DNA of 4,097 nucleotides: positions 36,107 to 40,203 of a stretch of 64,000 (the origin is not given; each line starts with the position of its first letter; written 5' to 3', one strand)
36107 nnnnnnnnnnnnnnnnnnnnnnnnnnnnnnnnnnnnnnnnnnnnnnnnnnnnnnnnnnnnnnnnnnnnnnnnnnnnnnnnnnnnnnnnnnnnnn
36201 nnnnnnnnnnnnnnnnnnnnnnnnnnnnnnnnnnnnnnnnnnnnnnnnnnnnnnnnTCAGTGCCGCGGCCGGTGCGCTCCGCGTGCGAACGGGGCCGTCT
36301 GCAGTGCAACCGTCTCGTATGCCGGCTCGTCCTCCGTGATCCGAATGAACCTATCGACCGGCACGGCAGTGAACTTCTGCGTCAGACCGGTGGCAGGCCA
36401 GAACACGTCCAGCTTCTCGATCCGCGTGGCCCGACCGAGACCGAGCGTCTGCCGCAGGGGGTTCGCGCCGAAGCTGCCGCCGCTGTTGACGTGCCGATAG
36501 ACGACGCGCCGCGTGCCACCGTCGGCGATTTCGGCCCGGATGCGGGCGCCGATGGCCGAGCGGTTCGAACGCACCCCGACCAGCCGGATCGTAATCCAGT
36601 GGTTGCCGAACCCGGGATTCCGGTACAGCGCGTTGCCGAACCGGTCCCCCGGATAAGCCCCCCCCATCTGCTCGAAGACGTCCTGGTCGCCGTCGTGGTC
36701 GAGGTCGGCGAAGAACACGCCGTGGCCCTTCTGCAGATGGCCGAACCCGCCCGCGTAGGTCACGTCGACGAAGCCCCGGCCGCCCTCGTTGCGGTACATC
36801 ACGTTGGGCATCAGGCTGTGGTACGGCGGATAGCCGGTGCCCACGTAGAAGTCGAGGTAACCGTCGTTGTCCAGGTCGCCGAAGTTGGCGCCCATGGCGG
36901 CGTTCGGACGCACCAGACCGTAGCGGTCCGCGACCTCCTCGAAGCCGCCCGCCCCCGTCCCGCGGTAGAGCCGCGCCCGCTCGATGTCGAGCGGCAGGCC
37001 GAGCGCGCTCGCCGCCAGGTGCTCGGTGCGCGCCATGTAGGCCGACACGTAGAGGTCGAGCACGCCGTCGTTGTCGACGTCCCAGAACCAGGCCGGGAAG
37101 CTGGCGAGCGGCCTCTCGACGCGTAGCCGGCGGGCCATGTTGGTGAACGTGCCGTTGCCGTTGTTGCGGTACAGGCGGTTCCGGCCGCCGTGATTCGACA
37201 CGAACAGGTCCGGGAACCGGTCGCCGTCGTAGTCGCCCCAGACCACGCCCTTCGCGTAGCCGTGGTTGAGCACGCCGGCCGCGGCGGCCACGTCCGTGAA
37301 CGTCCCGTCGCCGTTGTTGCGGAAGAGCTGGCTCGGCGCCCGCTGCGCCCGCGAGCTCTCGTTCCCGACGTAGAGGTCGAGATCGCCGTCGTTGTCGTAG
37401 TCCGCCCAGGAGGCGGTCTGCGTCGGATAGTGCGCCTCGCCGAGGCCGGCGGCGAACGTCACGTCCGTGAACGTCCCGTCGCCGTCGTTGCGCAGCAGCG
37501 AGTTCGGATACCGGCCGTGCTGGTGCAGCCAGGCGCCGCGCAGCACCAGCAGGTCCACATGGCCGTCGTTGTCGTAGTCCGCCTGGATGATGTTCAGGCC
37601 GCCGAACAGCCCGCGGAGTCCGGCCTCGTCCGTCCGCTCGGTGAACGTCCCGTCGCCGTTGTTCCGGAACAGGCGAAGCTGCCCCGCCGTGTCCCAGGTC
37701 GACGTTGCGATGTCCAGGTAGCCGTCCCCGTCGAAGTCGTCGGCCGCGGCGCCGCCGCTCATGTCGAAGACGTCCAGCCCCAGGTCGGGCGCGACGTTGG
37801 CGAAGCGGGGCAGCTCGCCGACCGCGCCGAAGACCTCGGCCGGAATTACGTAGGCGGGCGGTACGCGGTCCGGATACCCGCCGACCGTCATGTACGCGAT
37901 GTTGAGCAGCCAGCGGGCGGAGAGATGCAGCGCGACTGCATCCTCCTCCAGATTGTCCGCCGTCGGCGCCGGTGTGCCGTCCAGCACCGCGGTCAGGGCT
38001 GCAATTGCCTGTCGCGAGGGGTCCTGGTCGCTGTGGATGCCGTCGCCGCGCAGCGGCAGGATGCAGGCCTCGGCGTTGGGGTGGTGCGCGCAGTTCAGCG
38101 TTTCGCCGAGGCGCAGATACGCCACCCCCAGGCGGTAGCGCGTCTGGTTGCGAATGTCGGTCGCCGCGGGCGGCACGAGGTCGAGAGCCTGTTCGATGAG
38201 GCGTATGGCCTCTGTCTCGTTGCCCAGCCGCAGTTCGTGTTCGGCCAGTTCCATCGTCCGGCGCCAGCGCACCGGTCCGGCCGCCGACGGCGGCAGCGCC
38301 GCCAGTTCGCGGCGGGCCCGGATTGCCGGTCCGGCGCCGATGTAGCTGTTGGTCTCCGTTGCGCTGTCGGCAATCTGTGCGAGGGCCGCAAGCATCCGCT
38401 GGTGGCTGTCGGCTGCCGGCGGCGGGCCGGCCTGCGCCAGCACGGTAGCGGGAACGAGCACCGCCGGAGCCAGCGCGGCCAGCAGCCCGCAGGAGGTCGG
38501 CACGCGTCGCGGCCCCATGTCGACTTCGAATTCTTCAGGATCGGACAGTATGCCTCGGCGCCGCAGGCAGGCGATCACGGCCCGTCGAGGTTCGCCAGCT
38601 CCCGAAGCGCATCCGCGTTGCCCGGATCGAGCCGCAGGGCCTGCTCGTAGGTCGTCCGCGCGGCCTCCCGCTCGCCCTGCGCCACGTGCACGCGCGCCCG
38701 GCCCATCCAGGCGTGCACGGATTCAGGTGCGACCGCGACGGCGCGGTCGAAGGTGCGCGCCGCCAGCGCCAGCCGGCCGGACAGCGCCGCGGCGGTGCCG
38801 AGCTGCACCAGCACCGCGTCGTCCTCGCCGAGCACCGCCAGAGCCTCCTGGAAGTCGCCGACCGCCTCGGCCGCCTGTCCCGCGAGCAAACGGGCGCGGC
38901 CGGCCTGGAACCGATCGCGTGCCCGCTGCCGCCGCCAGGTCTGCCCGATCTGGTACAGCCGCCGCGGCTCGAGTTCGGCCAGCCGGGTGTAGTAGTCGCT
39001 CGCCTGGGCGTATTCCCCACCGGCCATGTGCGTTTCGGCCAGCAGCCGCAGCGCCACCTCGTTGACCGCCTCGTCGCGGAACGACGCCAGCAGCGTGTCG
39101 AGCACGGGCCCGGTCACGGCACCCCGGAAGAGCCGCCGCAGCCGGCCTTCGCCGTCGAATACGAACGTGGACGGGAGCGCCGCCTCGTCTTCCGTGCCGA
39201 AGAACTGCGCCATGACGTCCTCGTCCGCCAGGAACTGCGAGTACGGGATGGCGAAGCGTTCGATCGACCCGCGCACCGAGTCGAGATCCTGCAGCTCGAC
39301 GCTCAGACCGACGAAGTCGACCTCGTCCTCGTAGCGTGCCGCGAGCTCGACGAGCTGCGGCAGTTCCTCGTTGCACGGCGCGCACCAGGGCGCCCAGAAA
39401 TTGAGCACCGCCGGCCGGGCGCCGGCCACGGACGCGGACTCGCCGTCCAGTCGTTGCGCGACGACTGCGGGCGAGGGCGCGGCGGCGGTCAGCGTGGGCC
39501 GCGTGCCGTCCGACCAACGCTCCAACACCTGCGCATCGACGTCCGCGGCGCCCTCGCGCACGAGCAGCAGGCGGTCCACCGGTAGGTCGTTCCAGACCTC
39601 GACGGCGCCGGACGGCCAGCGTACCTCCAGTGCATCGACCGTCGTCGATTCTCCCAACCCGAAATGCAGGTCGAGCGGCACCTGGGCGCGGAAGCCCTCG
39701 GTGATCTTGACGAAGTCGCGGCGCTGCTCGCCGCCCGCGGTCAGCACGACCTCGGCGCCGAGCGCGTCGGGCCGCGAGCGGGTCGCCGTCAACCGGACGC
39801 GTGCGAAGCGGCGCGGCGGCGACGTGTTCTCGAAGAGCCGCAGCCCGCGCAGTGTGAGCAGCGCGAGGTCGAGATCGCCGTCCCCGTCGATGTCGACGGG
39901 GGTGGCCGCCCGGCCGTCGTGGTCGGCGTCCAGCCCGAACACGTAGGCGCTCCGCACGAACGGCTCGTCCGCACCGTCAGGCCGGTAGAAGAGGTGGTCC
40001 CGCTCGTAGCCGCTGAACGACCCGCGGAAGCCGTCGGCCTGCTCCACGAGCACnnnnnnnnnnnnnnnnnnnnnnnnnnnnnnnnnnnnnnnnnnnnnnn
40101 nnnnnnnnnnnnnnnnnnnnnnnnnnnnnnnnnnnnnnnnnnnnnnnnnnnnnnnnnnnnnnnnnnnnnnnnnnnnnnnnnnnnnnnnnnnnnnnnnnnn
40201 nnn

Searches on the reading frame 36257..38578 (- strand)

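Call 15: search_protein_families(library=pfam, proteins=[window:36257-38578:-], max_evalue=1)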
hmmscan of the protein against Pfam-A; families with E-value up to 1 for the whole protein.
window:36257-38578:- (773 aa): 7 families
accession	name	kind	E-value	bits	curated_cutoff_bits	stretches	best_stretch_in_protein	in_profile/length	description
PF13517.12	FG-GAP_3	-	1.1e-51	173.7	26.9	6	449-511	1-61/61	FG-GAP-like repeat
PF01839.29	FG-GAP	-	4.4e-17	62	22.1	5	445-476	5-32/37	FG-GAP repeat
PF07593.17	UnbV_ASPIC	-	8.4e-12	45.2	23.4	1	675-744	1-66/68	ASPIC and UnbV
PF07719.23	TPR_2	-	0.0047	17.4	27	1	110-136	6-32/34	Tetratricopeptide repeat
PF13428.12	TPR_14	-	0.044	14.9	23.5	1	109-137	5-33/44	Tetratricopeptide repeat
PF13424.12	TPR_12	-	0.065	13.9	30.1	1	109-159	6-60/77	Tetratricopeptide repeat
PF13432.12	TPR_16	-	0.11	13.4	32.7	2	100-138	26-64/65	Tetratricopeptide repeat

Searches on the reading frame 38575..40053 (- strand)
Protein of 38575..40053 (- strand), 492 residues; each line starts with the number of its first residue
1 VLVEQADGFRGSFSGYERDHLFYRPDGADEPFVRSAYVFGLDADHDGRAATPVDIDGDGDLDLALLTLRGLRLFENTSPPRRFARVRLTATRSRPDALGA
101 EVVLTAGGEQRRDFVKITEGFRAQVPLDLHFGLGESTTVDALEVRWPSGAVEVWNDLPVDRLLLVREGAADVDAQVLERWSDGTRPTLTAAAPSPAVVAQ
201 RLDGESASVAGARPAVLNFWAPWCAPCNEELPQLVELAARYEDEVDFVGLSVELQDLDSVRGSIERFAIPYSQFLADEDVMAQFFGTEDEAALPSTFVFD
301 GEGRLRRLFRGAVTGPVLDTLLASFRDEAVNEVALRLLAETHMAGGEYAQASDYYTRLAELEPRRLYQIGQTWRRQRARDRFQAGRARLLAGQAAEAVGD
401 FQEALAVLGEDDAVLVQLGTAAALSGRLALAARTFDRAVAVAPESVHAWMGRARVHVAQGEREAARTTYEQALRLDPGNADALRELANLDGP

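Call 15: search_protein_families(library=pfam, proteins=[window:38575-40053:-], max_evalue=1)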
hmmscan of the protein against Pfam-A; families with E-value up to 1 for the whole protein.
window:38575-40053:- (492 aa): 29 families (the best 25 are shown)
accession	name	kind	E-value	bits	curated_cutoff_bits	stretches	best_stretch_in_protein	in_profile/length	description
PF07593.17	UnbV_ASPIC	-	2.1e-18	66.4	23.4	1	97-163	1-67/68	ASPIC and UnbV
PF07719.23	TPR_2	-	1.5e-17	62.6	27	3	448-479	3-34/34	Tetratricopeptide repeat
PF13428.12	TPR_14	-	2.8e-14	52.6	23.5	3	447-489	2-44/44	Tetratricopeptide repeat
PF13432.12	TPR_16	-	1.9e-12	47.8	32.7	2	418-480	3-65/65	Tetratricopeptide repeat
PF00578.27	AhpC-TSA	-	5.4e-12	46.2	26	1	207-306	18-122/124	AhpC/TSA family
PF14559.12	TPR_19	-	1.1e-11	45.3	25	3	389-454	2-67/68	Tetratricopeptide repeat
PF00515.34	TPR_1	-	2.8e-11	43.2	27.8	2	448-479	3-34/34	Tetratricopeptide repeat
PF13181.12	TPR_8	-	1.3e-10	41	25.7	1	447-478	2-33/34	Tetratricopeptide repeat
PF08534.16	Redoxin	-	1.8e-10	41.3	26.6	1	195-314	7-137/148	Redoxin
PF00085.26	Thioredoxin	-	1.3e-08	35.2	23.5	1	212-294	18-98/103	Thioredoxin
PF13176.12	TPR_7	-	2.4e-08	33.9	27.9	2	334-364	1-31/36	Tetratricopeptide repeat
PF13414.12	TPR_11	-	2.8e-08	33.8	26.8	1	454-488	2-36/42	TPR repeat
PF13174.12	TPR_6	-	4.2e-08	33.8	26.3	1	448-477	2-31/33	Tetratricopeptide repeat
PF13371.12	TPR_9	-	5.7e-07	29.9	35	1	426-483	9-66/73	Tetratricopeptide repeat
PF13424.12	TPR_12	-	1.9e-06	28.4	30.1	1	413-476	4-75/77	Tetratricopeptide repeat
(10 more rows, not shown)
